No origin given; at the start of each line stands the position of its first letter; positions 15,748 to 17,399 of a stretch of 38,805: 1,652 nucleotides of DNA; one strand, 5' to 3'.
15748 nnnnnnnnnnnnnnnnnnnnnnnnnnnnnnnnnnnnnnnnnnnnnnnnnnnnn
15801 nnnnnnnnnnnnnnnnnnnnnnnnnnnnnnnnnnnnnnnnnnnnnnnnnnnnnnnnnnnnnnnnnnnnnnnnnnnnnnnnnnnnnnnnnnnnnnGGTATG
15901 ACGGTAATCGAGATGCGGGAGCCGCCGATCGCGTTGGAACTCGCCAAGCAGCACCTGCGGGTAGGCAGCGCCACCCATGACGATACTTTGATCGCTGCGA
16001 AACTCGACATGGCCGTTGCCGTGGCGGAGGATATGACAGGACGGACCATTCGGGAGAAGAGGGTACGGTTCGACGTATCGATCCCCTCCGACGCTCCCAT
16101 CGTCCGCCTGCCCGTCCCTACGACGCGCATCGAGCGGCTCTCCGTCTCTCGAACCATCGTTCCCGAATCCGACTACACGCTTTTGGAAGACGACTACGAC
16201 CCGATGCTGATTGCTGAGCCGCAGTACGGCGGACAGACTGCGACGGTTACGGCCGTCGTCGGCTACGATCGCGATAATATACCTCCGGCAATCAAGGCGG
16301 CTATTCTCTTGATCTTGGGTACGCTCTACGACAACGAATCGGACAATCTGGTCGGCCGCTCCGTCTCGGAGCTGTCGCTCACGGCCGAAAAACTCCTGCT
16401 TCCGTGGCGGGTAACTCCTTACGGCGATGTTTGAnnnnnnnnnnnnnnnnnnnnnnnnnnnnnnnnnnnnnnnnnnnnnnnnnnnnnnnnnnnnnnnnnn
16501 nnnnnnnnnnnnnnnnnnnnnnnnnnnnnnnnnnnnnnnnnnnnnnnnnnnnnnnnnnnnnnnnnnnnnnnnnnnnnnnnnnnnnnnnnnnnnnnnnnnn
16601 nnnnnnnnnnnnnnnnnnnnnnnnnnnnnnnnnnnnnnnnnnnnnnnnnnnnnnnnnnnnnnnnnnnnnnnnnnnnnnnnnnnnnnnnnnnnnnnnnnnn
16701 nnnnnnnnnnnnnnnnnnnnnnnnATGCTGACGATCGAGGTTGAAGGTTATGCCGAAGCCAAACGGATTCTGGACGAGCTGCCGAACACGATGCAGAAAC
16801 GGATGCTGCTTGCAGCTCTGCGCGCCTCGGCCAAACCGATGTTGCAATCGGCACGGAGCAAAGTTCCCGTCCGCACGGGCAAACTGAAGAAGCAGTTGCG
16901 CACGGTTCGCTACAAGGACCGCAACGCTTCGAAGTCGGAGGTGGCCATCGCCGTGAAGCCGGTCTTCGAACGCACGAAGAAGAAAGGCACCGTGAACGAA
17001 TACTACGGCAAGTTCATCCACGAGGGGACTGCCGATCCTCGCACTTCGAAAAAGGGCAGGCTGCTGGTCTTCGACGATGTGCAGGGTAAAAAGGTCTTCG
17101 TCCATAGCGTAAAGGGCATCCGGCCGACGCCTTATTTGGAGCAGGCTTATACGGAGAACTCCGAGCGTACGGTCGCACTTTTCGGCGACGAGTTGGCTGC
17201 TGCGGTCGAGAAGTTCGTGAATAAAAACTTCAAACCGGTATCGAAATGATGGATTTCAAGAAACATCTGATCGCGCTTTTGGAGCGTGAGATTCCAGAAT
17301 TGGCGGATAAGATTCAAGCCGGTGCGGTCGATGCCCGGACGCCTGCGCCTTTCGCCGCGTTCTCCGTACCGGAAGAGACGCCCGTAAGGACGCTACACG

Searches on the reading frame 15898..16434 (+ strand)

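Call 5: search_protein_families(library=pfam, proteins=[window:15898-16434:+], max_evalue=0.01)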
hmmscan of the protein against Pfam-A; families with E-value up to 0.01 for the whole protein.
window:15898-16434:+ (178 aa): 1 family
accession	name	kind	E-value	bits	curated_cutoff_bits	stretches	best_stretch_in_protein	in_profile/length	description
PF05135.19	Phage_connect_1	-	1.2e-08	35.7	21.2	1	12-70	3-57/101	Phage gp6-like head-tail connector protein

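Call 6: search_protein_families(library=phrogs, proteins=[window:15898-16434:+], max_evalue=0.01)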
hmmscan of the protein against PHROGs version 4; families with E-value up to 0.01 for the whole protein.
window:15898-16434:+ (178 aa): 2 families
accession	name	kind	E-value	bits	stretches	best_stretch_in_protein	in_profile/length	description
phrog_442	-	connector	1.7e-16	61.3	1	2-173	79-263/270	head-tail adaptor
phrog_40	-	connector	5.6e-14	53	1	4-172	35-132/201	head-tail adaptor Ad1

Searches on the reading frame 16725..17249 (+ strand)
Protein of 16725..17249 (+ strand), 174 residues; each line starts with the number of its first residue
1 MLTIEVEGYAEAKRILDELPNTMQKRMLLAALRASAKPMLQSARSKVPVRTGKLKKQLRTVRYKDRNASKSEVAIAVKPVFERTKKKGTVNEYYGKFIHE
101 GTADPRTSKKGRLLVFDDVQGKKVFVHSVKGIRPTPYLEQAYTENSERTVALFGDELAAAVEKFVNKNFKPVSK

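Call 5: search_protein_families(library=pfam, proteins=[window:16725-17249:+], max_evalue=0.01)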
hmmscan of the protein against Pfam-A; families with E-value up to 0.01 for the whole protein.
window:16725-17249:+ (174 aa): 1 family
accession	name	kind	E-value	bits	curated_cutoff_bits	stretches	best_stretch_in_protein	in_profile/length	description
PF04883.17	HK97-gp10_like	-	0.00015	23.1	21.4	1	14-73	5-61/78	Bacteriophage HK97-gp10, putative tail-component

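Call 6: search_protein_families(library=phrogs, proteins=[window:16725-17249:+], max_evalue=0.01)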
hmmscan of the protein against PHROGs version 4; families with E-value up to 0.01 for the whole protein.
window:16725-17249:+ (174 aa): 1 family
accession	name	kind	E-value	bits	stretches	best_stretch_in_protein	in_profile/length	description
phrog_5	-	connector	9.8e-13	49.5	1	2-168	91-216/239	tail completion or Neck1 protein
